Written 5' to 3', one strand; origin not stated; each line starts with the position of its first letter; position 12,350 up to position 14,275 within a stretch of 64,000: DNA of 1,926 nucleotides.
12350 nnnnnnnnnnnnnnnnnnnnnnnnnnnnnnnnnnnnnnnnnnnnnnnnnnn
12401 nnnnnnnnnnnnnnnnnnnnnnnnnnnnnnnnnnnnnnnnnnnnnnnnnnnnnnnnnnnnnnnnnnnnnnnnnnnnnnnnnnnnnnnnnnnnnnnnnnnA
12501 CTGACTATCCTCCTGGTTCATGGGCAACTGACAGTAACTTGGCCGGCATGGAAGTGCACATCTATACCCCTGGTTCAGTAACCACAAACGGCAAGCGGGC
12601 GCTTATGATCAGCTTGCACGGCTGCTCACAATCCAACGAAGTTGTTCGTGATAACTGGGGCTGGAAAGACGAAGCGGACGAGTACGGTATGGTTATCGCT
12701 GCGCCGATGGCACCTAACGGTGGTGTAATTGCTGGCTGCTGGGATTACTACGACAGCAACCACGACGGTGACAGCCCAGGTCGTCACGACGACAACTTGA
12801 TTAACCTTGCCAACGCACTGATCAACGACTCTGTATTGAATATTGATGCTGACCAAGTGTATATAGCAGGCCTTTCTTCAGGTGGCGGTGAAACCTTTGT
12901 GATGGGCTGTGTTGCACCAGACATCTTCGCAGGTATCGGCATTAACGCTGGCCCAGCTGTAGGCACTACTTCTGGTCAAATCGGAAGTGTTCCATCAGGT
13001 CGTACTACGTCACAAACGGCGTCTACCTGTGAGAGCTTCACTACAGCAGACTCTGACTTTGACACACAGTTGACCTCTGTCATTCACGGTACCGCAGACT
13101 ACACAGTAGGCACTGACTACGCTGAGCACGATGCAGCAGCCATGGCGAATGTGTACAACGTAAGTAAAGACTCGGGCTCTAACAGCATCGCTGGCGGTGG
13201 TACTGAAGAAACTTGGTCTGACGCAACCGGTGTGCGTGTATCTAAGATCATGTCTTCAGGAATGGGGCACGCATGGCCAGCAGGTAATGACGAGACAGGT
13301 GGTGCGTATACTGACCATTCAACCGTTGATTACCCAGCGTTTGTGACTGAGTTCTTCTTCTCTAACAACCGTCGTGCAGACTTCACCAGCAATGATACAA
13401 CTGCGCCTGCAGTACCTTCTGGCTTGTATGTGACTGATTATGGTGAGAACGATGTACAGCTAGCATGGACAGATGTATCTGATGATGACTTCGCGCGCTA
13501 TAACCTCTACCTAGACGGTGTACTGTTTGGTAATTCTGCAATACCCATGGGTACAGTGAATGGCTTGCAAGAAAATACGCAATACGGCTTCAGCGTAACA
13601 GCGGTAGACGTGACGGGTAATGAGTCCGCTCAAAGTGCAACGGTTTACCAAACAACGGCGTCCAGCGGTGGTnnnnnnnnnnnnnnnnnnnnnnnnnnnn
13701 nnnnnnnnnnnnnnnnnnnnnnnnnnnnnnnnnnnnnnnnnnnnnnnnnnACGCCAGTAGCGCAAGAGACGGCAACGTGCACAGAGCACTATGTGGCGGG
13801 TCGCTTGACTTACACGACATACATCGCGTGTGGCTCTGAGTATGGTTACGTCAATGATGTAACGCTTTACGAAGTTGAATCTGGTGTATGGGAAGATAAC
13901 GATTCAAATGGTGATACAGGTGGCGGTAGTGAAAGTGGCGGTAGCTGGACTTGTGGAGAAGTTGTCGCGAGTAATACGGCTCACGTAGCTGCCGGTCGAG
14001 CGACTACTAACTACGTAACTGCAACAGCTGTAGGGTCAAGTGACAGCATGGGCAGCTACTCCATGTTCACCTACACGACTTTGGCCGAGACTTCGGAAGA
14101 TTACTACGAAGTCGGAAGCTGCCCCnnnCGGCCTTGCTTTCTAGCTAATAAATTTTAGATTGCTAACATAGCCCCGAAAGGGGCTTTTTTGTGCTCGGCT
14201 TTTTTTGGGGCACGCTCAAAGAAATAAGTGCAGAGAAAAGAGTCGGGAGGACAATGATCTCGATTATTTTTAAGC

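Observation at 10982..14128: PHB depolymerase with two complete, different catalytic domains in one chain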

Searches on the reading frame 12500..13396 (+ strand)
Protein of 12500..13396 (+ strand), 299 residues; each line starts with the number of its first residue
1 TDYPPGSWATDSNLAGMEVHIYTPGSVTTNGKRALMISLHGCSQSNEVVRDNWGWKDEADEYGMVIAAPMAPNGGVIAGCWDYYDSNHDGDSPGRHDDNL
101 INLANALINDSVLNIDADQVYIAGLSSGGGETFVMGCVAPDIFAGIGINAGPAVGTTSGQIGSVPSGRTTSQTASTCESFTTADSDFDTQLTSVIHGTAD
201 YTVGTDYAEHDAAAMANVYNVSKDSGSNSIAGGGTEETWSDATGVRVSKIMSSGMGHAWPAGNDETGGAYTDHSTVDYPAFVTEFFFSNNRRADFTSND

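Call 6: search_protein_families(library=ncbifam, proteins=[window:12500-13396:+], max_evalue=1)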
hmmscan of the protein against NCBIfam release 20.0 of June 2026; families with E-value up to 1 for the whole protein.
seq(299 aa): 5 families
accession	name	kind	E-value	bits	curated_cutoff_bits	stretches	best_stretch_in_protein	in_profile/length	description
NF050058.1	e_dPHAscl_type1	hypoth_equivalog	5.5e-56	190.1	150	1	12-286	3-276/276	extracellular catalytic domain type 1 short-chain-length polyhydroxyalkanoate depolymerase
TIGR01840.1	esterase_phb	subfamily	7e-54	182.5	107.85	1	21-231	3-212/213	PHB depolymerase family esterase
NF050059.1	e_dPHAscl_type2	hypoth_equivalog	3.7e-13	49.5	280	2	18-84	206-280/305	extracellular catalytic domain type 2 short-chain-length polyhydroxyalkanoate depolymerase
NF050057.1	e_dPHAmcl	equivalog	0.00086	18.7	270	1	100-166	120-185/252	extracellular medium-chain-length polyhydroxyalkanoate depolymerase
NF033849.1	ser_rich_anae_1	subfamily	0.38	8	650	1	152-265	247-387/1163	serine-rich protein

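Call 7: search_protein_families(library=pfam, proteins=[window:12500-13396:+], max_evalue=1)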
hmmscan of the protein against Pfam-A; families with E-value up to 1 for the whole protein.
seq(299 aa): 3 families
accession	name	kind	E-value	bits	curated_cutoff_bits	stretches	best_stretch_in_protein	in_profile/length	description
PF10503.15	Esterase_PHB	-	1.6e-13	50.8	23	1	31-215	14-195/219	Esterase PHB depolymerase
PF00326.27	Peptidase_S9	-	0.0031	17.5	22.6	1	97-212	45-167/213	Prolyl oligopeptidase family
PF00756.26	Esterase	-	0.082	13.1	22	1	17-153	8-150/251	Putative esterase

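Call 41: find_homologous_proteins(query=window:12512-13384:+, max_evalue=1e-20)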
Query seq(291 aa) (291 aa): 445 proteins with E <= 1e-20 among 2138 candidates; the best 120 are listed.
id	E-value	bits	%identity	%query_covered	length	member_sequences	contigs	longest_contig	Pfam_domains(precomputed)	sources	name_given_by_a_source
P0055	6.7e-93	329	55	96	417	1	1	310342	PF10503.15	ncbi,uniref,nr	ncbi:PHB depolymerase family esterase [Antribacter gilvus]|uniref:extracellular catalytic domain typ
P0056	7.8e-93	329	53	99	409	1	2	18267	PF10503.15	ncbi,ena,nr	ncbi:MAG: PHB depolymerase family esterase [Proteobacteria bacterium]|nr:PHB depolymerase family est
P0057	3.8e-90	320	57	100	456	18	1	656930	PF10503.15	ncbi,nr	ncbi:PHB depolymerase family esterase [Salinibacterium sp. SWN139]|nr:PHB depolymerase family estera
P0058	6.2e-90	319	56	96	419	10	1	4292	PF10503.15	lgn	-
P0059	9.3e-90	319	53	99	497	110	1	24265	PF17957.8,PF10503.15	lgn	-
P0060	1.1e-89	319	54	99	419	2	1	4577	PF10503.15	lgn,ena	-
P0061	2.0e-89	318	54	99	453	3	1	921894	PF10503.15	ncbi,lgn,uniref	ncbi:extracellular catalytic domain type 1 short-chain-length polyhydroxyalkanoate depolymerase [Sph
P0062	2.6e-89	317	54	99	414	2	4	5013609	PF10503.15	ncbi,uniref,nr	ncbi:poly(3-hydroxybutyrate) depolymerase [Nocardioides luteus]|uniref:extracellular catalytic domai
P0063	2.8e-89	317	56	96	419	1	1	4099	PF10503.15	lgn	-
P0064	2.9e-89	317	54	99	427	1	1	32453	PF10503.15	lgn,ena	-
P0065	3.4e-89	317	53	99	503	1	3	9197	PF17957.8,PF10503.15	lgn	-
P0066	4.6e-89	316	53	99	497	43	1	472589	PF17957.8,PF10503.15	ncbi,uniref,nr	ncbi:PHB depolymerase family esterase [Cellulosimicrobium cellulans]|uniref:extracellular catalytic 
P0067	5.7e-89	316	53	99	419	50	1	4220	PF10503.15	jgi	jgi:poly(3-hydroxybutyrate) depolymerase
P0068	6.3e-89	316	54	99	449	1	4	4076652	PF10503.15,PF04886.17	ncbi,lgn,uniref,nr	ncbi:PHB depolymerase family esterase [Nocardioides sp. JQ2195]|uniref:extracellular catalytic domai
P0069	6.8e-89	316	53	99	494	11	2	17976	PF17957.8,PF10503.15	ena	-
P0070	7.4e-89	316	55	99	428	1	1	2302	PF10503.15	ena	-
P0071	7.8e-89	316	54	99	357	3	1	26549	PF10503.15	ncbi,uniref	ncbi:PHB depolymerase family esterase, partial [uncultured Nocardioides sp.]|uniref:extracellular ca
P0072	7.8e-89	316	52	98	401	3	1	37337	PF10503.15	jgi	jgi:poly(3-hydroxybutyrate) depolymerase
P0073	1.5e-88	315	54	99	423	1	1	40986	PF10503.15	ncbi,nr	ncbi:MAG: PHB depolymerase family esterase [Burkholderiaceae bacterium]|nr:PHB depolymerase family e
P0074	1.6e-88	315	54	99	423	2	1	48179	PF10503.15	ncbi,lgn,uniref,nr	ncbi:extracellular catalytic domain type 1 short-chain-length polyhydroxyalkanoate depolymerase [Noc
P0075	1.7e-88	315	54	100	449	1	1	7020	PF10503.15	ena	-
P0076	1.8e-88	315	52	100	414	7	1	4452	PF10503.15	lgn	-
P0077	1.8e-88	315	54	97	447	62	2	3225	PF10503.15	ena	-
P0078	2.2e-88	314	53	98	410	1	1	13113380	PF10503.15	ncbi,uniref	ncbi:extracellular catalytic domain type 1 short-chain-length polyhydroxyalkanoate depolymerase [Dac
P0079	3.7e-88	313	51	99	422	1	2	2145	PF10503.15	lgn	-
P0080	4.0e-88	313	51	99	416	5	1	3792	PF10503.15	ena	-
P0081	4.1e-88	313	55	96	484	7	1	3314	PF10503.15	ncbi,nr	ncbi:MAG: depolymerase family esterase [Citricoccus sp.]|nr:depolymerase family esterase [Citricoccu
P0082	4.4e-88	313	53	99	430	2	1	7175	PF10503.15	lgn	-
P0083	4.8e-88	313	54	99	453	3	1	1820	PF10503.15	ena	-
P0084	7.0e-88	313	52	99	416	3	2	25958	PF10503.15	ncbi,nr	ncbi:MAG: PHB depolymerase family esterase [Hamadaea sp.]|nr:PHB depolymerase family esterase [Hamad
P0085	1.0e-87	312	53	99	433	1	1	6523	PF10503.15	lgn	-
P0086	1.2e-87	312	54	99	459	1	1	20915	PF10503.15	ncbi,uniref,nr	ncbi:PHB depolymerase family esterase [Agrococcus sp. HG114]|uniref:extracellular catalytic domain t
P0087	1.7e-87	311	52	99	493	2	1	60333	PF17957.8,PF10503.15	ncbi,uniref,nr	ncbi:PHB depolymerase family esterase [Cellulosimicrobium cellulans]|uniref:extracellular catalytic 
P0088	1.9e-87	311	54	99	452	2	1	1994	PF10503.15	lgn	-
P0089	2.0e-87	311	53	99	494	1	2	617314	PF17957.8,PF10503.15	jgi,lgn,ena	-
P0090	2.3e-87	311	54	99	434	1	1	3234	PF10503.15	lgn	-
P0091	2.7e-87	311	54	99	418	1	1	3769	PF10503.15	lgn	-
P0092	3.8e-87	310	52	99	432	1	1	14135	PF10503.15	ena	-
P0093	4.6e-87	310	53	99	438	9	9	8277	PF10503.15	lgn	-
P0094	6.9e-87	309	51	99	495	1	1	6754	PF17957.8,PF10503.15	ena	-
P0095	9.2e-87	309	54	97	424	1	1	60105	PF10503.15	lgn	-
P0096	1.0e-86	309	53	99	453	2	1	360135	PF10503.15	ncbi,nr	ncbi:MAG: PHB depolymerase family esterase [Micrococcus sp.]|nr:PHB depolymerase family esterase [Mi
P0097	1.4e-86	308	54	97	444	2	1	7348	PF10503.15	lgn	-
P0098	1.6e-86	308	54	96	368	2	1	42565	PF10503.15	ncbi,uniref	ncbi:MAG: extracellular catalytic domain type 1 short-chain-length polyhydroxyalkanoate depolymerase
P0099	1.7e-86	308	53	99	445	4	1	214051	PF10503.15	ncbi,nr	ncbi:extracellular catalytic domain type 1 short-chain-length polyhydroxyalkanoate depolymerase [Non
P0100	1.8e-86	308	54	98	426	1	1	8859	PF10503.15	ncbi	ncbi:hypothetical protein BH11ACT8_BH11ACT8_29040 [soil metagenome]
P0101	2.5e-86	307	54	99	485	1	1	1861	PF10503.15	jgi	jgi:poly(3-hydroxybutyrate) depolymerase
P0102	3.2e-86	307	53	99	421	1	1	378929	PF10503.15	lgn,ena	-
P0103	4.2e-86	307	53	99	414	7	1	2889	PF10503.15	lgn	-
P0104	4.4e-86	307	52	99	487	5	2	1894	PF10503.15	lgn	-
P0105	4.4e-86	307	54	99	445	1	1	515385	PF10503.15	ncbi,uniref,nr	ncbi:extracellular catalytic domain type 1 short-chain-length polyhydroxyalkanoate depolymerase [Myc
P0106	4.6e-86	307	52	99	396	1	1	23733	PF10503.15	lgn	-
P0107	4.9e-86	307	54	99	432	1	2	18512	PF10503.15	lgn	-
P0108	5.3e-86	306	53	99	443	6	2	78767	PF10503.15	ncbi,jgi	jgi:poly(3-hydroxybutyrate) depolymerase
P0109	5.9e-86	306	54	99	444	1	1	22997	PF10503.15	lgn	-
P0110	7.6e-86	306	53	99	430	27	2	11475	PF10503.15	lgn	-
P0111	7.8e-86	306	53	99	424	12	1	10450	PF10503.15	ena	-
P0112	9.1e-86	306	53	99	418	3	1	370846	PF10503.15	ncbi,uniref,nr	ncbi:PHB depolymerase family esterase [Cryobacterium suzukii]|uniref:PHB depolymerase family esteras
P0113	1.2e-85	305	53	96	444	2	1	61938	PF17957.8,PF10503.15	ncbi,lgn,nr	ncbi:PHB depolymerase family esterase [Cellulomonas fimi]|nr:PHB depolymerase family esterase [Cellu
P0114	1.7e-85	305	54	99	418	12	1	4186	PF10503.15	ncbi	-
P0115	1.7e-85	305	51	99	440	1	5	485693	PF10503.15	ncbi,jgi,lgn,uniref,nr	ncbi:hypothetical protein RQCS_58610 (plasmid) [Rhodococcus qingshengii]|uniref:extracellular cataly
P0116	2.0e-85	305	53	99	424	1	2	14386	PF10503.15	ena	-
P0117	2.0e-85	304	53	99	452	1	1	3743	PF10503.15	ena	-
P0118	2.3e-85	304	53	99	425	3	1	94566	PF10503.15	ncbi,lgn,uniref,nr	ncbi:Esterase PHB depolymerase [Microbacterium azadirachtae]|uniref:Esterase PHB depolymerase n=1 Ta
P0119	2.5e-85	304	53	99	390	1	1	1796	PF10503.15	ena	-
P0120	2.6e-85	304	54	99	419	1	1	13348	PF10503.15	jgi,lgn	jgi:poly(3-hydroxybutyrate) depolymerase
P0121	3.8e-85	304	50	99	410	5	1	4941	PF10503.15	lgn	-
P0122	4.0e-85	304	52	99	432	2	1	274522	PF10503.15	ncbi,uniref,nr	ncbi:extracellular catalytic domain type 1 short-chain-length polyhydroxyalkanoate depolymerase [Noc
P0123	4.8e-85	303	53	99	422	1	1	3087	PF10503.15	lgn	-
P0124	6.1e-85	303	55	99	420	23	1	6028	PF10503.15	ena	-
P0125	6.3e-85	303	51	99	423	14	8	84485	PF10503.15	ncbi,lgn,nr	ncbi:MAG: PHB depolymerase family esterase [Microbacterium ginsengisoli]|nr:PHB depolymerase family 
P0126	8.1e-85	303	52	99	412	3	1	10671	PF10503.15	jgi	-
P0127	1.2e-84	302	53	99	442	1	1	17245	PF10503.15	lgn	-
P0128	1.5e-84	302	51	99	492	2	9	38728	PF17957.8,PF10503.15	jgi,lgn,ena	-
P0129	3.0e-84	301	52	99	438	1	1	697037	PF10503.15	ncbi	ncbi:hypothetical protein GCM10027059_10910 [Myceligenerans halotolerans]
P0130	7.6e-84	299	51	99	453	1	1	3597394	PF10503.15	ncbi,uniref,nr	ncbi:Translation initiation factor 2 [Serinicoccus hydrothermalis]|uniref:Translation initiation fac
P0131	8.3e-84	299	52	99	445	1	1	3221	PF10503.15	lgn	-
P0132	8.3e-84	299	54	99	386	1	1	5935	PF10503.15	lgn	-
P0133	1.1e-83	299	52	95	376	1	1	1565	PF10503.15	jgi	jgi:poly(3-hydroxybutyrate) depolymerase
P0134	2.3e-83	298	50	100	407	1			PF00756.27,PF10503.15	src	-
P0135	3.0e-83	297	51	97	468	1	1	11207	PF10503.15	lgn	-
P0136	3.6e-83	297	53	99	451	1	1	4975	PF10503.15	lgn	-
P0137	6.0e-83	296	51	99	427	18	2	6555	PF10503.15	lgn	-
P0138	6.2e-83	296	52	95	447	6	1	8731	PF17957.8,PF10503.15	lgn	-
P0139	8.4e-83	296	51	99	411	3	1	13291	PF10503.15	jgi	jgi:poly(3-hydroxybutyrate) depolymerase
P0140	8.9e-83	296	51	99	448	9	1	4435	PF10503.15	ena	-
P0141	2.4e-82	294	51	99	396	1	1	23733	PF10503.15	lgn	-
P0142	3.2e-82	294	52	99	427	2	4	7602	PF10503.15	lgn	-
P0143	4.7e-82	293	52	97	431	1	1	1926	PF10503.15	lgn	-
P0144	1.5e-81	292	51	95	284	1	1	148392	PF10503.15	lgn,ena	-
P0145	1.8e-81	292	51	99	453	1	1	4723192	PF10503.15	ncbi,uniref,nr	ncbi:extracellular catalytic domain type 1 short-chain-length polyhydroxyalkanoate depolymerase [Myc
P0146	3.2e-81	291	50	99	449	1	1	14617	PF10503.15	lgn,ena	-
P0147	7.1e-81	290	52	99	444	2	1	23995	PF10503.15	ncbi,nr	ncbi:MAG: PHB depolymerase family esterase [Ectothiorhodospiraceae bacterium]|nr:PHB depolymerase fa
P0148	4.1e-80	287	51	99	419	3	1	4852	PF10503.15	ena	-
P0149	7.5e-80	286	46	99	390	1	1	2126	PF10503.15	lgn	-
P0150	8.6e-80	286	51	99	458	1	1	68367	PF10503.15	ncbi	-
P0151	2.2e-79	285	51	99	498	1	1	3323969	PF10503.15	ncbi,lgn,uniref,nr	ncbi:PHB depolymerase family esterase [Citricoccus sp. SGAir0253]|uniref:extracellular catalytic dom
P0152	4.0e-79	284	50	96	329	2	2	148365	PF10503.15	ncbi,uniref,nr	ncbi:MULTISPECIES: extracellular catalytic domain type 1 short-chain-length polyhydroxyalkanoate dep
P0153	5.0e-79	283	49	99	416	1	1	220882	PF10503.15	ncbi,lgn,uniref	ncbi:alpha/beta hydrolase family esterase [Microbacterium sp. ZW T2_14]|uniref:extracellular catalyt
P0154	8.9e-79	283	51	99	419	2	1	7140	PF10503.15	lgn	-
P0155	9.2e-79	283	50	96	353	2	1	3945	PF10503.15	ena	-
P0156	1.4e-78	282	49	99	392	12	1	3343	PF10503.15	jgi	jgi:poly(3-hydroxybutyrate) depolymerase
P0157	1.6e-78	282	50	99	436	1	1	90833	PF00756.27,PF00326.28,PF11617.14,PF10503.15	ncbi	-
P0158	2.1e-78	281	49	99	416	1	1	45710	PF10503.15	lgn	-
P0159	4.0e-78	281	48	99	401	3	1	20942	PF10503.15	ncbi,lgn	ncbi:MAG: extracellular catalytic domain type 1 short-chain-length polyhydroxyalkanoate depolymerase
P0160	4.2e-78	280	52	96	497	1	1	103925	PF17957.8,PF10503.15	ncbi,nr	ncbi:PHB depolymerase family esterase [Ectothiorhodospiraceae bacterium WFHF3C12]|nr:PHB depolymeras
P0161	1.8e-77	278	50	99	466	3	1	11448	PF16403.12,PF10503.15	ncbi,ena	-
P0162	2.0e-77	278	49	99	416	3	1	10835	PF10503.15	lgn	-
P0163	2.9e-77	278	49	99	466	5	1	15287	PF16403.12,PF10503.15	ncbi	-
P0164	3.3e-77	278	56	82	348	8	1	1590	PF10503.15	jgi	jgi:poly(3-hydroxybutyrate) depolymerase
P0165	6.7e-77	277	55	84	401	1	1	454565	PF10503.15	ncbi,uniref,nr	ncbi:PHB depolymerase family esterase [Nocardioides turkmenicus]|uniref:extracellular catalytic doma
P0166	8.2e-77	276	50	95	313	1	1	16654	PF10503.15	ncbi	-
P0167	1.2e-76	276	52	99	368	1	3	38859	PF10503.15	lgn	-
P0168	1.4e-76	276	48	99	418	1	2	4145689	PF10503.15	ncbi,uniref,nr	ncbi:hypothetical protein GCM10010458_16470 [Microbacterium luteolum]|uniref:PHB depolymerase family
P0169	4.2e-76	274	49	95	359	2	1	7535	PF10503.15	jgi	jgi:poly(3-hydroxybutyrate) depolymerase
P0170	5.3e-76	274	51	91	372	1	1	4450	PF10503.15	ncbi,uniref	ncbi:PHB depolymerase family esterase, partial [Citricoccus sp.]|uniref:extracellular catalytic doma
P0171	6.4e-76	273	49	99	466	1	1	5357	PF16403.12,PF10503.15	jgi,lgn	jgi:poly(3-hydroxybutyrate) depolymerase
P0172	1.4e-75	272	47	99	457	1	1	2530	PF10503.15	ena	-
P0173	1.5e-75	272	49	99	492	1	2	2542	PF00326.28,PF11617.14,PF10503.15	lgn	-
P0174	2.0e-75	272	48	99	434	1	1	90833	PF00756.27,PF00326.28,PF11617.14,PF10503.15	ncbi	-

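Call 86: predict_structure(alignment_id=A3)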
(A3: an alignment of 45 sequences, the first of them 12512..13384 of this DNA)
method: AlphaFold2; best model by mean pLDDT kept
length: 291 residues; sequences in the alignment: 45
mean_pLDDT: 95.9   pTM: 0.94
mean pLDDT of the five models: 95.9, 95.7, 95.4, 95.2, 95.2
residues with pLDDT >= 90: 271; 70-90: 16; 50-70: 3; < 50: 1
segments of 3 or more residues with pLDDT < 50: none
pLDDT, mean of each block of 10 residues (from residue 1): 97 98 92 98 96 97 97 95 91 97 98 98 98 98 98 96 97 93 97 98 98 98 96 98 98 91 85 97 92 44
secondary structure, 60 per line:
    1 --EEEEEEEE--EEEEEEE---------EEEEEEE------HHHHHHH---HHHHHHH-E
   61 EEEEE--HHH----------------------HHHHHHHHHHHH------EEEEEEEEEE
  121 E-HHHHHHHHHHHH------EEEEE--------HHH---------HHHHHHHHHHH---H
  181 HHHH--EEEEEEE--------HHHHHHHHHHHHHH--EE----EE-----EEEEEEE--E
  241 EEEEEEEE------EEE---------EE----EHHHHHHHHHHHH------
elements in order: E3-10 E13-19 E29-35 H42-48 H52-58 E60-65 H93-104 E111-121 H123-134 E141-145 H166-176 H180-184 E187-193 H202-215 E231-237 E240-248 E255-257 H274-285

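Call 88: fold_search(model_id=the predicted structure, library=pdb)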
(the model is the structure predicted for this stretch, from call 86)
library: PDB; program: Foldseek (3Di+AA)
matches with E <= 10: 1950; with E <= 0.001: 1687
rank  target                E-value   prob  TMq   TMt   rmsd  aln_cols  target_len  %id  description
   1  9byu                  4.4e-22  1.00  0.85  0.82   3.1       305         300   26  Structure and stability of an apo thermophilic esterase that hydrolyzes polyhydroxybutyrate (released 2024-11-06)
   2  8daj                  1.5e-21  1.00  0.85  0.82   2.9       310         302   25  Structure and Biochemistry of a Promiscuous Thermophilic Polyhydroxybutyrate Depolymerase from Lihuaxuella thermophilia (released 2023-02-15)
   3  8iy8_A                5.0e-18  1.00  0.71  0.74   3.2       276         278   19  Structure insight into substrate recognition and catalysis by feruloyl esterase from Aspergillus sydowii (released 2023-10-25)
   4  8iyb_A                2.1e-17  1.00  0.72  0.76   3.2       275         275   21  Structure insight into substrate recognition and catalysis by feruloyl esterase from Aspergillus sydowii (released 2023-10-25)
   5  5x6s_A                1.6e-15  1.00  0.70  0.74   3.3       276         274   18  Acetyl xylan esterase from Aspergillus awamori (released 2017-08-23)
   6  8jh8_A                1.0e-13  1.00  0.63  0.75   5.0       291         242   18  Structure-based characterization and improvement of an enzymatic activity of Acremonium alcalophilum feruloyl esterase (released 2024-04-17)
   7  9j07                  1.6e-12  1.00  0.63  0.62   5.9       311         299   17  Acetyl xylan esterase B from Aspergillus oryzae (AoAXEB), apo form (released 2025-02-05)
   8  9j08                  3.8e-12  1.00  0.67  0.65   5.7       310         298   18  Acetyl xylan esterase B from Aspergillus oryzae (AoAXEB), succinate complex form (released 2025-02-05)
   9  8ilj_A                2.0e-10  1.00  0.53  0.54   6.1       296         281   18  S-formylglutathione hydrolase (BuSFGH) from Burkholderiaceae sp. (released 2024-01-10)
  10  6jzl_B                5.6e-10  1.00  0.55  0.57   7.5       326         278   15  S-formylglutathione hydrolase homolog from a psychrophilic bacterium of Shewanella frigidimarina (released 2019-09-04)
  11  3ls2_A                5.9e-10  1.00  0.56  0.58   6.1       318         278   13  Crystal structure of an S-formylglutathione hydrolase from Pseudoalteromonas haloplanktis TAC125 (released 2010-03-23)
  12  7yvt_A                6.3e-10  1.00  0.53  0.54   7.1       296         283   16  S-formylglutathione hydrolase from Variovorax sp. PAMC 28711 (released 2022-10-12)
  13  3wyd_A                6.7e-10  1.00  0.56  0.82   3.4       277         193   17  C-terminal esterase domain of LC-Est1 (released 2014-11-12)
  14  3wyd_B                8.5e-10  1.00  0.56  0.82   3.8       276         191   18  C-terminal esterase domain of LC-Est1 (released 2014-11-12)
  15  7b5v_B                1.0e-09  1.00  0.52  0.44   5.8       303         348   15  The carbohydrate binding module family 48 (CBM48) and carboxy-terminal carbohydrate esterase family 1 (CE1) domains of (released 2021-03-10)
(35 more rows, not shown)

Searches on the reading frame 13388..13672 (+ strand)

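Call 7: search_protein_families(library=pfam, proteins=[window:13388-13672:+], max_evalue=1)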
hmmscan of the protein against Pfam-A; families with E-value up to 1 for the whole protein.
seq(95 aa): 6 families
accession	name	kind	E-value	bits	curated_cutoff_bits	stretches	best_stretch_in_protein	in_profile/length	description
PF00041.27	fn3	-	1.1e-07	32.4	25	1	10-86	3-81/84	Fibronectin type III domain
PF10179.15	NDNF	-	0.063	13.8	27.3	1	56-88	92-125/127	Neuron-derived neurotrophic factor, first Fn(III) domain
PF12014.13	Cyclin_D1_bind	-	0.074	13.9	22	1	7-80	11-64/156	Cyclin D1 binding domain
PF16842.11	RRM_occluded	-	0.13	12.6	30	1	33-62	49-78/79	Occluded RNA-recognition motif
PF25059.1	FN3_DSCAM-DSCAML_C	-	0.15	12.8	39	1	56-85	48-77/89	DSCAM/DSCAML C-terminal Fn3-like domain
PF25338.1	C2_DCK_4th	-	0.21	12.1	27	1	31-86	75-126/135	Fourth C2 domain of dock-like protein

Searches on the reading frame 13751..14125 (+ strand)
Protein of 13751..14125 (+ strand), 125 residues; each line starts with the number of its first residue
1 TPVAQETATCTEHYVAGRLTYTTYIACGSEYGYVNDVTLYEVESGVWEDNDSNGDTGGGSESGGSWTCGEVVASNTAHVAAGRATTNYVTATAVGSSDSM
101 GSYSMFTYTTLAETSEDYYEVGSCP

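Call 6: search_protein_families(library=ncbifam, proteins=[window:13751-14125:+], max_evalue=1)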
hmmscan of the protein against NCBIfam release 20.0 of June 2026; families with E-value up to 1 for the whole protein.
seq(125 aa): 0 families

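Call 7: search_protein_families(library=pfam, proteins=[window:13751-14125:+], max_evalue=1)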
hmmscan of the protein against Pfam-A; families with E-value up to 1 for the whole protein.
seq(125 aa): 1 family
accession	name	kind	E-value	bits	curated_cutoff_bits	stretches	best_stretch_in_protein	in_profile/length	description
PF13964.12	Kelch_6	-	0.13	12.7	25.3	1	23-49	14-42/50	Kelch motif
